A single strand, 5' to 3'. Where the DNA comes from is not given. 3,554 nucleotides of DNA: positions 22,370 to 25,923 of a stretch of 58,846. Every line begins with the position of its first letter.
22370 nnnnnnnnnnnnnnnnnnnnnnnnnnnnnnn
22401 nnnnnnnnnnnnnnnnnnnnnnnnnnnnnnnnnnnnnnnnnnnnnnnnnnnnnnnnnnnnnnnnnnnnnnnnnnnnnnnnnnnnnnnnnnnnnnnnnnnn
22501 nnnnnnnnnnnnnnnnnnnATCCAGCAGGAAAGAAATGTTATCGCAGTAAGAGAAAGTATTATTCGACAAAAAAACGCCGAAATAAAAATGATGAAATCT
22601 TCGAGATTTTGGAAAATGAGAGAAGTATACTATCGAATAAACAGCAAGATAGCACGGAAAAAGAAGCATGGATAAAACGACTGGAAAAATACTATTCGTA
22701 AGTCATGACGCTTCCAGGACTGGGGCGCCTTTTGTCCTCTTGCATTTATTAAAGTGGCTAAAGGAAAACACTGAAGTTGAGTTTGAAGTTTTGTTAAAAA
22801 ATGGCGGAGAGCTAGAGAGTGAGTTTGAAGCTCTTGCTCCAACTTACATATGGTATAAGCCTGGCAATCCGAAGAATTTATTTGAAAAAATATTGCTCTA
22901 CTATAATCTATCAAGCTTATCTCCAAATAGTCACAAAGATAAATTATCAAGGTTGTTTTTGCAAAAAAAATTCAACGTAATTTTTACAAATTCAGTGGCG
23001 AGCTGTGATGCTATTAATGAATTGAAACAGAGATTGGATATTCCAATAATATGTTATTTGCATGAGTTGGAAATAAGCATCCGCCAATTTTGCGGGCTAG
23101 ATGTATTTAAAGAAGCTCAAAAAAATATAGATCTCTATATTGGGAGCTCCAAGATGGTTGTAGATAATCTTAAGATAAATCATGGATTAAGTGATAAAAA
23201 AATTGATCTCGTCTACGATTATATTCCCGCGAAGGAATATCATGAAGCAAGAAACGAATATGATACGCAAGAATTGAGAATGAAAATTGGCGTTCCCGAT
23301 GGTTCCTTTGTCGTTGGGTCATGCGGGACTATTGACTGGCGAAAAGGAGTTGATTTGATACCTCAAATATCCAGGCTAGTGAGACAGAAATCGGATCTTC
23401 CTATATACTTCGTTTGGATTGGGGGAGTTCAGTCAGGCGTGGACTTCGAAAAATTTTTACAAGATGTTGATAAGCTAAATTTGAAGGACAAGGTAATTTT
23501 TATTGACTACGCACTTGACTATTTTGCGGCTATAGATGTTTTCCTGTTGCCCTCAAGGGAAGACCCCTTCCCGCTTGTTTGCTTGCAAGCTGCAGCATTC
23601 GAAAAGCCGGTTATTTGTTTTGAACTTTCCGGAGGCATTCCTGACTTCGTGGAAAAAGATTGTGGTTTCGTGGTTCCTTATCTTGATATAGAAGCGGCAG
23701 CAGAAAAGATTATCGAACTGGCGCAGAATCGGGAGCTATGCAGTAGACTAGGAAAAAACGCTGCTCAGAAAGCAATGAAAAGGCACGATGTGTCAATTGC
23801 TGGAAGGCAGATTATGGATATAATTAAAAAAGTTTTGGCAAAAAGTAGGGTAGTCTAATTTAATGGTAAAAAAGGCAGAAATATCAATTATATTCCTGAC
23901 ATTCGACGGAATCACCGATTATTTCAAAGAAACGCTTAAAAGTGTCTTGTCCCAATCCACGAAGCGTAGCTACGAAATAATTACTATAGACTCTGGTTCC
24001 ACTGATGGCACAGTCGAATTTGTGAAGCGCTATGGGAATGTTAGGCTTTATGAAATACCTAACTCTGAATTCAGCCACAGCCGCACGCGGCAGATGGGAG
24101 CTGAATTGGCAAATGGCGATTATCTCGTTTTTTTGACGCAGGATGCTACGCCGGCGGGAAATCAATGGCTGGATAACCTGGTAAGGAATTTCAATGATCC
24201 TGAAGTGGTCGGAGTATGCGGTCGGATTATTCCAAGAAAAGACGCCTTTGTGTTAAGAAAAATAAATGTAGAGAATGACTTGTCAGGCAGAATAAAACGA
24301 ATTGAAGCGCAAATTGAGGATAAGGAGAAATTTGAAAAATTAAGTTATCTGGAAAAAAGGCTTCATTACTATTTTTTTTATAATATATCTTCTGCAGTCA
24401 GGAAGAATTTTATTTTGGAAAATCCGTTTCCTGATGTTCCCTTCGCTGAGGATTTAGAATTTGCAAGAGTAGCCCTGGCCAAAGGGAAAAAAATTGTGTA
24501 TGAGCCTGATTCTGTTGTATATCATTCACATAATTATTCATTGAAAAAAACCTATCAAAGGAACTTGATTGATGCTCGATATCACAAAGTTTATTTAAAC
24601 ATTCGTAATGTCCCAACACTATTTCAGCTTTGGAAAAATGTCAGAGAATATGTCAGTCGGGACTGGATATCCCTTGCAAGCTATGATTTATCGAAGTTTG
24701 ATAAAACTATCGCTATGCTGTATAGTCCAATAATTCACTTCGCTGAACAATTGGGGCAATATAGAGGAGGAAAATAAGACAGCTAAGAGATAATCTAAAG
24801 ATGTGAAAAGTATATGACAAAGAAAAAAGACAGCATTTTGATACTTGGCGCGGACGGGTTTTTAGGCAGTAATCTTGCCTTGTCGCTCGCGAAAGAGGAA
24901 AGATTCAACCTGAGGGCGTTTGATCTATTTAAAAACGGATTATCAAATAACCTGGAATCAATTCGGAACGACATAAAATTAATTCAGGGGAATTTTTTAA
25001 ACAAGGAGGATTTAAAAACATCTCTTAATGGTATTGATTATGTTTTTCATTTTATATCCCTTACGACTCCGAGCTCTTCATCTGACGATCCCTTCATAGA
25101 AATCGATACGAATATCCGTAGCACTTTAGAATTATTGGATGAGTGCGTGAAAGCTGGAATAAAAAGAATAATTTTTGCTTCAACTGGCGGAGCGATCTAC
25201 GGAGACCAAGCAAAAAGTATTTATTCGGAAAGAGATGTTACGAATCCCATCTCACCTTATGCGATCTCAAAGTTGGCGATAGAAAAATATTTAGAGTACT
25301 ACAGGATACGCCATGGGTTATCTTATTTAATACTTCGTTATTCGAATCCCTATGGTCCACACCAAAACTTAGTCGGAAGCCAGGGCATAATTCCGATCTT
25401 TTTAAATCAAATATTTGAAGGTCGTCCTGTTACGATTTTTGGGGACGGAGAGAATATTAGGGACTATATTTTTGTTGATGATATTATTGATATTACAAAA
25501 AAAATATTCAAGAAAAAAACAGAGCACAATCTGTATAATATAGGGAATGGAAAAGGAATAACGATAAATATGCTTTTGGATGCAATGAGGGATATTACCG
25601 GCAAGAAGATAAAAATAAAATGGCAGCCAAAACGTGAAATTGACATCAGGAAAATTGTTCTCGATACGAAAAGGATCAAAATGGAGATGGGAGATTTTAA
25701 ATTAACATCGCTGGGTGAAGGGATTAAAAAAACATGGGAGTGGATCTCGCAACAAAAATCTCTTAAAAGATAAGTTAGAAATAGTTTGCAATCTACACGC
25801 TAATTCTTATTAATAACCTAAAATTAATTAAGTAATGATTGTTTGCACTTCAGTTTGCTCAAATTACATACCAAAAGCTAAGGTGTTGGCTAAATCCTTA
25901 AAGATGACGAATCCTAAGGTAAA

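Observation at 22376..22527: Perfect 42-bp tandem repeat builds the coiled coil of a GT2: a candidate adjustable molecular ruler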

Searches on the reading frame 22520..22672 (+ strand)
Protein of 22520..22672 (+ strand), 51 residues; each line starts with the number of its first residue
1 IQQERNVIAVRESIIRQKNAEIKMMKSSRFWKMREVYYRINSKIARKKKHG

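Call 31: find_homologous_proteins(query=A2, max_evalue=0.01)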
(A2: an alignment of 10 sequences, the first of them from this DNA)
Query A2 (10 sequences) (50 aa, profile of the alignment): 73 proteins with E <= 0.01 among 549 candidates.
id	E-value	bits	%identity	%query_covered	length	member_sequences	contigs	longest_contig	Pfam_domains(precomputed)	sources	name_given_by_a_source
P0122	4.1e-12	63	44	72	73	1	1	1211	-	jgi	-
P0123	1.6e-11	61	44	68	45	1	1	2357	-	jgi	-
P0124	4.5e-10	57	64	28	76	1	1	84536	-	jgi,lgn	jgi:hypothetical protein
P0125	7.4e-9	53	52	54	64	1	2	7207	-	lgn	-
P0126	2.5e-8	51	46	52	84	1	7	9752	-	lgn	-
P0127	5.5e-8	50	38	70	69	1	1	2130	-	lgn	-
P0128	9.4e-8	49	52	62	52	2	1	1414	-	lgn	-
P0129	1.0e-7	49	38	70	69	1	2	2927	-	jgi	jgi:hypothetical protein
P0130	1.1e-7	49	56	54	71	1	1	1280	-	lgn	-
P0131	1.4e-7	49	46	52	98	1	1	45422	-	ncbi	-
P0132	1.7e-7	49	46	52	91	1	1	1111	-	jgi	jgi:hypothetical protein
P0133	1.9e-7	48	41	64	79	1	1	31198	-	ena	-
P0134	2.6e-7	48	50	52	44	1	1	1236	-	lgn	-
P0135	3.2e-7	48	39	72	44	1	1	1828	-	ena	-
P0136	3.9e-7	47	47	60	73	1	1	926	-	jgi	jgi:uncharacterized coiled-coil DUF342 family protein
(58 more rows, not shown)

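Call 75: search_protein_representatives(alignment_id=A4)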
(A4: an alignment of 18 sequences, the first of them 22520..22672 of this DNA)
Query: 18 sequences, 73 profile positions. Proteins with E-value up to 0.001 (for the whole library): 1003; up to 1e-10: 56; up to 1e-30: 0. The best 150 are listed.
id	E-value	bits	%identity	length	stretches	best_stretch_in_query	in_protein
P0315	1.1e-24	102.5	-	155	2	26-71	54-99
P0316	2.2e-18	82.4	-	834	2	16-70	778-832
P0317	1.7e-17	79.5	-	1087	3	17-70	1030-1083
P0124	1.1e-16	76.9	-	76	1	2-70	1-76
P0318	1.1e-16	76.9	-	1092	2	17-71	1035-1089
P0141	1.3e-16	76.7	-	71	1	3-72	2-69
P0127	3.2e-16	75.4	-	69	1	2-69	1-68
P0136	7.1e-16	74.3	-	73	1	2-70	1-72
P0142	1.7e-15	73.1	-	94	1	2-72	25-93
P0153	2.3e-15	72.7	-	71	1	2-71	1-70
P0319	4.1e-15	71.9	-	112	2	2-71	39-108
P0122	8.2e-15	70.9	-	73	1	15-71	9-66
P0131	1.1e-14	70.5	-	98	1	6-70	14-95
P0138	3.0e-14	69.1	-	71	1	9-72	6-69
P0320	3.4e-14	68.9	-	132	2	36-71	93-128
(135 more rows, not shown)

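Call 77: search_protein_families(library=pfam, alignment_id=A5, max_evalue=0.00001)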
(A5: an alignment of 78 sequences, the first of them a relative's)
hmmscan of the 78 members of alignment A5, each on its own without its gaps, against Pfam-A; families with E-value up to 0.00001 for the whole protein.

A. member 1, P0316 (834 aa): 4 families
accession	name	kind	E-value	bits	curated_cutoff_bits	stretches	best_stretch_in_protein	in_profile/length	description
PF00535.33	Glycos_transf_2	-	1.4e-54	185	23.3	2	237-398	1-168/168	Glycosyl transferase family 2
PF13641.12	Glyco_tranf_2_3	-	1.5e-24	87.7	27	2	493-714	3-214/230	Glycosyltransferase like family 2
PF10111.15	Glyco_tranf_2_2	-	8.8e-18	65.2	27.3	0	237-435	1-219/276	Glycosyltransferase like family 2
PF13632.12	Glyco_trans_2_3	-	2e-08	34.7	27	0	579-713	3-125/198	Glycosyl transferase family group 2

B. families by the number of members that match (of 78 scanned): 34 families (the first 25 are shown)
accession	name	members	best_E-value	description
PF00535.33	Glycos_transf_2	20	1.1e-78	Glycosyl transferase family 2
PF13692.12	Glyco_trans_1_4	17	1.6e-45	Glycosyl transferases group 1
PF00534.26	Glycos_transf_1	15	6.2e-42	Glycosyl transferases group 1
PF10111.15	Glyco_tranf_2_2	14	1.2e-33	Glycosyltransferase like family 2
PF08241.18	Methyltransf_11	14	1.8e-17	Methyltransferase domain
PF13641.12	Glyco_tranf_2_3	12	1.3e-27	Glycosyltransferase like family 2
PF13489.12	Methyltransf_23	12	1.8e-22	Methyltransferase domain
PF08242.18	Methyltransf_12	10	9.4e-15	Methyltransferase domain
PF13524.12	Glyco_trans_1_2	9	1.1e-19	Glycosyl transferase-like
PF13847.12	Methyltransf_31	8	1.2e-14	Methyltransferase domain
PF13649.12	Methyltransf_25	8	2.6e-14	Methyltransferase domain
PF13439.12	Glyco_transf_4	7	4.5e-24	Glycosyltransferase Family 4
PF13578.12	Methyltransf_24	5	1.4e-27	Methyltransferase domain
PF13632.12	Glyco_trans_2_3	5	1.1e-15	Glycosyl transferase family group 2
PF05050.19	Methyltransf_21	4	9.5e-27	Methyltransferase FkbM domain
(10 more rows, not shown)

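Call 78: search_solved_structures(query=A4, max_evalue=1, show_alignments=2)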
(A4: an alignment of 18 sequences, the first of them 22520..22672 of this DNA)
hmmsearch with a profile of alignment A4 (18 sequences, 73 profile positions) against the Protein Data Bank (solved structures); distinct sequences matched with E-value up to 1: 12.
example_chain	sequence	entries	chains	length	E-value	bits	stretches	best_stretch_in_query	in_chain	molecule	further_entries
3zia_J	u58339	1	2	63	0.12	15.9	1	10-49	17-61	ATPASE INHIBITOR, MITOCHONDRIAL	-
9tls_A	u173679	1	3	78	0.13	15.8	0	26-50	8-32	Sc-apCC-2-KLHL20-3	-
9tlt_A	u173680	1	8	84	0.13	15.7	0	21-50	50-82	Sc-apCC-2-KLHL20-4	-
4b7y_A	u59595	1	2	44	0.15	15.5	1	29-51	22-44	MALE-SPECIFIC LETHAL 1 HOMOLOG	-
6xp5_D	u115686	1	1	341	0.28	14.7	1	18-59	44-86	Mediator of RNA polymerase II transcription subunit 4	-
4jzl_A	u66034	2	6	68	0.34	14.4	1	14-50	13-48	B-cell receptor-associated protein 31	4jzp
4b86_A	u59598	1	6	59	0.34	14.4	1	30-51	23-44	MALE-SPECIFIC LETHAL 1 HOMOLOG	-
7qdo_B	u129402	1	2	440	0.34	14.4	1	29-51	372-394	Isoform 2 of Immunoglobulin heavy constant mu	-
8ims_B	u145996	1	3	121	0.44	14.1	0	12-51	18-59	E3 ubiquitin-protein ligase TRAF7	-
8xwx_E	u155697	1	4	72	0.44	14.1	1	14-50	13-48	B-cell receptor-associated protein 31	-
5qst_C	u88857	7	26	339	0.56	13.7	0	6-54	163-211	Cohesin subunit SA-1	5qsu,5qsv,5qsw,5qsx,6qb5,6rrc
7wjt_A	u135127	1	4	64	0.78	13.3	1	4-43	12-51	Isoform 2 of Transmembrane protein 266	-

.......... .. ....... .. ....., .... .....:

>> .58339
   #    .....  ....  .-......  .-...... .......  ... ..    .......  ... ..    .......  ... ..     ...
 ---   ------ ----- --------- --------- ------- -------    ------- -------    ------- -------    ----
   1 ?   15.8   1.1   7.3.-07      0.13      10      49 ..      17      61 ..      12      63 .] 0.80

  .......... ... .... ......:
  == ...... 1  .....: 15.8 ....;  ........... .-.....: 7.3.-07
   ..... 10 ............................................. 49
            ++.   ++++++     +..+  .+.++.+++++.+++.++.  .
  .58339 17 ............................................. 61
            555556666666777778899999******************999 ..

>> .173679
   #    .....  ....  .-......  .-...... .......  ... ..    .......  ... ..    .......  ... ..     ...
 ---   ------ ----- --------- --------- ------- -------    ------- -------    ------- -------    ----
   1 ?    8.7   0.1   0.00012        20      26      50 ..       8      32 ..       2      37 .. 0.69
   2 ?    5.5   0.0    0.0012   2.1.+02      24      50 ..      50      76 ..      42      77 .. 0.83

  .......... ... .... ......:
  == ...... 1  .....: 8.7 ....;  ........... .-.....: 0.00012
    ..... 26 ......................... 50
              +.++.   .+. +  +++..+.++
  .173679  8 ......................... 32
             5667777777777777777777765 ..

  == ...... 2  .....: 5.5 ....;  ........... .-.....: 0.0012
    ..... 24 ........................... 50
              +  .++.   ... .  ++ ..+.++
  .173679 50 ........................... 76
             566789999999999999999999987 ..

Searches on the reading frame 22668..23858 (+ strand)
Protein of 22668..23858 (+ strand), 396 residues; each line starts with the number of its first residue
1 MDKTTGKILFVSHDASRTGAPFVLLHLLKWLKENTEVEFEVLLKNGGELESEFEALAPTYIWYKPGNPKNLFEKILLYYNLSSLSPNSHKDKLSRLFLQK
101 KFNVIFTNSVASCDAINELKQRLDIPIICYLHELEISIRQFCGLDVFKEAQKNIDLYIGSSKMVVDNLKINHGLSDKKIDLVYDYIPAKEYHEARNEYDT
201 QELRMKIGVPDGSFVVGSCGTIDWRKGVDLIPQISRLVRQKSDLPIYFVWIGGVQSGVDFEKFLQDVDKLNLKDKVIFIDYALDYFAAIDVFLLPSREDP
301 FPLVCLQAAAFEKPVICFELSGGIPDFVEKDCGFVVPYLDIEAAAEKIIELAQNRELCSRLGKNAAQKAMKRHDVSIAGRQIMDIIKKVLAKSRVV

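Call 5: search_protein_families(library=pfam, proteins=[window:22668-23858:+], max_evalue=0.01)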
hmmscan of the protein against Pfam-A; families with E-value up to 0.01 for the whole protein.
window:22668-23858:+ (396 aa): 5 families
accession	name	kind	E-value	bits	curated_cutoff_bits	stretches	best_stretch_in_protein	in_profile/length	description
PF00534.26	Glycos_transf_1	-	1.3e-26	93.6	26.4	1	200-367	2-171/172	Glycosyl transferases group 1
PF13692.12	Glyco_trans_1_4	-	6.2e-21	75.6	27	1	215-354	3-142/142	Glycosyl transferases group 1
PF13439.12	Glyco_transf_4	-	0.00012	22.6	28.5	1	88-183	59-163/170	Glycosyltransferase Family 4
PF16994.11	Glyco_trans_4_5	-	0.00012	22.3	26.6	1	7-134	4-108/172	Glycosyl-transferase family 4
PF20706.3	GT4-conflict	-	0.0062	16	26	0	289-322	282-315/385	Family 4 Glycosyltransferase in conflict systems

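Call 65: search_protein_families(library=ncbifam, proteins=[window:22668-23858:+], max_evalue=0.001)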
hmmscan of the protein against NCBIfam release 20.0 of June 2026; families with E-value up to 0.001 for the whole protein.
window:22668-23858:+ (396 aa): 21 families
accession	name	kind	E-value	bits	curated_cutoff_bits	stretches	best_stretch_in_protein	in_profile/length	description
TIGR03999.1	thiol_BshA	equivalog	4.8e-18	65.2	273.7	1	174-378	164-362/375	N-acetyl-alpha-D-glucosaminyl L-malate synthase BshA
TIGR03088.1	stp2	hypoth_equivalog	1.3e-13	50.8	409.05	1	153-387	136-371/374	TIGR03088 family PEP-CTERM/XrtA system glycosyltransferase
TIGR02149.1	glgA_Coryne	subfamily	2.9e-12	46.4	302.4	1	150-390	141-391/391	glycogen synthase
NF041876.1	EPS_EpsE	equivalog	1e-11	44.7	400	1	211-377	212-384/389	exopolysaccharide biosynthesis GT4 family glycosyltransferase EpsE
NF047684.1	TeichurnBiosyTuaC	equivalog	2.8e-11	43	550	1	195-389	201-389/391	teichuronic acid biosynthesis protein TuaC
TIGR03449.1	mycothiol_MshA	equivalog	7.7e-11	41.5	462.5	1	155-371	166-386/406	D-inositol-3-phosphate glycosyltransferase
NF038295.1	EPS_HpsP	equivalog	1.2e-10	41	550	1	194-389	188-387/388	hormogonium polysaccharide biosynthesis glycosyltransferase HpsP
NF007640.0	PRK10307.1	subfamily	8.7e-10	38.1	276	1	168-390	185-408/411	WcaI family glycosyltransferase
NF038298.1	EPS_HpsO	equivalog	4.6e-09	35.5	575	1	199-389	187-387/388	hormogonium polysaccharide biosynthesis glycosyltransferase HpsO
NF050063.1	ProtGlycPglJ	equivalog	5.6e-09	35.7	500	1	147-380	138-358/363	N-acetylgalactosamine-N,N'-diacetylbacillosaminyl-diphospho-undecaprenol 4-alpha-N-acetylgalactosaminyltransferase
TIGR02095.1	glgA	subfamily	1e-08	34.3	328.45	1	196-370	275-457/477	glycogen/starch synthase, ADP-glucose type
NF047880.1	glyco_SdgA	exception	1e-08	34.2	800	1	66-377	179-479/488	serine-aspartate repeat adhesin O-glycosyltransferase SdgA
NF053787.1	GlcN_PG_synth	equivalog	8.3e-07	28.2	480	1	121-388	103-358/361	N-acetylglucosaminyl phosphatidylglycerol synthase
TIGR04047.1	MSMEG_0565_glyc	hypoth_equivalog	1.2e-06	27.9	259.85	1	91-354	77-341/373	MSMEG_0565 family glycosyltransferase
TIGR04063.1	stp3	hypoth_equivalog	1.7e-05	23.9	442.05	1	170-381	173-387/397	TIGR04063 family PEP-CTERM/XrtA system glycosyltransferase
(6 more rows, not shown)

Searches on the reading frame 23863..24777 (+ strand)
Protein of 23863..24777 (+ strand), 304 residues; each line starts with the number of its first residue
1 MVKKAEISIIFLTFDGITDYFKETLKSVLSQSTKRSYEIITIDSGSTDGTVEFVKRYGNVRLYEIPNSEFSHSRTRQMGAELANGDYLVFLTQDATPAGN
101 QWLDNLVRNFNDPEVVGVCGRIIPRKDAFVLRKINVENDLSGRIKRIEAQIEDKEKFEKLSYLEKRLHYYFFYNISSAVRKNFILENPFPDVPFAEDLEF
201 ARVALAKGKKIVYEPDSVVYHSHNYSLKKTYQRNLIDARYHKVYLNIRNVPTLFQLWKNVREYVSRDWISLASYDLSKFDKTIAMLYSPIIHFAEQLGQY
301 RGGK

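Call 5: search_protein_families(library=pfam, proteins=[window:23863-24777:+], max_evalue=0.01)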
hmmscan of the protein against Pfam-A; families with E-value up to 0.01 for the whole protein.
window:23863-24777:+ (304 aa): 4 families
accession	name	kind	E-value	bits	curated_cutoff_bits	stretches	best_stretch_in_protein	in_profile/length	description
PF00535.33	Glycos_transf_2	-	3e-22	79.8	23.3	1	8-143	1-132/168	Glycosyl transferase family 2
PF10111.15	Glyco_tranf_2_2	-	2.2e-07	31.1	27.3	1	12-98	6-95/276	Glycosyltransferase like family 2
PF13641.12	Glyco_tranf_2_3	-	5.4e-06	27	27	1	17-234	12-224/230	Glycosyltransferase like family 2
PF13632.12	Glyco_trans_2_3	-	0.0091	16.3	27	0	193-235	95-137/198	Glycosyl transferase family group 2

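Call 65: search_protein_families(library=ncbifam, proteins=[window:23863-24777:+], max_evalue=0.001)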
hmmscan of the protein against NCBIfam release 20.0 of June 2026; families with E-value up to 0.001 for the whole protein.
window:23863-24777:+ (304 aa): 10 families
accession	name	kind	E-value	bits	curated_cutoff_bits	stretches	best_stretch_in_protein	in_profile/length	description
TIGR03965.1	mycofact_glyco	equivalog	2.9e-16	59.4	280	1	24-234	92-293/467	mycofactocin biosynthesis glycosyltransferase MftF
NF041875.1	EPS_EpsD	equivalog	8.6e-13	48.4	370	1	7-269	1-252/325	exopolysaccharide biosynthesis glycosyltransferase EpsD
TIGR04283.1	glyco_like_mftF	equivalog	1.2e-11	44.6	182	1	21-132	14-119/221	TIGR04283 family arsenosugar biosynthesis glycosyltransferase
NF041394.1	GtaseAglG_Halo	equivalog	1.8e-11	43.9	440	1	10-125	6-122/304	glucosyl-dolichyl phosphate glucuronosyltransferase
NF007482.0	PRK10073.1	equivalog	4.6e-10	39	423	1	3-94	4-95/334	glycosyltransferase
NF038302.1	EPS_HpsE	equivalog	2.2e-08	33.5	300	1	7-120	3-121/307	hormogonium polysaccharide biosynthesis glycosyltransferase HpsE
NF047683.1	TeichurnBiosyTuaG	equivalog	8.1e-07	28.9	400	1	3-95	4-97/252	teichuronic acid biosynthesis protein TuaG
TIGR04009.1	wcaE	equivalog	2.6e-06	26.9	369.2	1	7-93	6-91/248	colanic acid biosynthesis glycosyltransferase WcaE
TIGR03937.1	PgaC_IcaA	equivalog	2.9e-06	26.5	422.3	1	5-146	45-189/407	poly-beta-1,6-N-acetyl-D-glucosamine synthase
NF038299.1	EPS_HpsN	equivalog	7.8e-06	25.1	425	1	6-127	2-124/317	hormogonium polysaccharide biosynthesis glycosyltransferase HpsN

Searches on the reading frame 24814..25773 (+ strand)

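Call 5: search_protein_families(library=pfam, proteins=[window:24814-25773:+], max_evalue=0.01)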
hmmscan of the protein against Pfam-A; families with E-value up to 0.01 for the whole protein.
window:24814-25773:+ (319 aa): 8 families
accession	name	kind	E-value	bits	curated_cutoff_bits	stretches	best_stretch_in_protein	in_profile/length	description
PF01370.27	Epimerase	-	1.3e-50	172.5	20.9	1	8-244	1-240/240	NAD dependent epimerase/dehydratase family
PF16363.11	GDP_Man_Dehyd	-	9e-38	131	27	1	9-290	1-315/332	GDP-mannose 4,6 dehydratase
PF01073.25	3Beta_HSD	-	8e-18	64.9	22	1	9-224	1-221/280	3-beta hydroxysteroid dehydrogenase/isomerase family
PF02719.21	Polysacc_synt_2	-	2.4e-16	60.2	20.2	1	8-271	1-253/293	Polysaccharide biosynthesis protein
PF13460.12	NAD_binding_10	-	5.7e-12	46.3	27.2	1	12-177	1-144/184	NAD(P)H-binding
PF04321.23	RmlD_sub_bind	-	5.5e-10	39.2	27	1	8-185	3-157/287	RmlD substrate binding domain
PF05368.20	NmrA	-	1.1e-09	38.8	27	1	5-272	2-244/298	NmrA-like family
PF07993.18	NAD_binding_4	-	6.4e-06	25.9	20.1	1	34-222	47-252/258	Male sterility protein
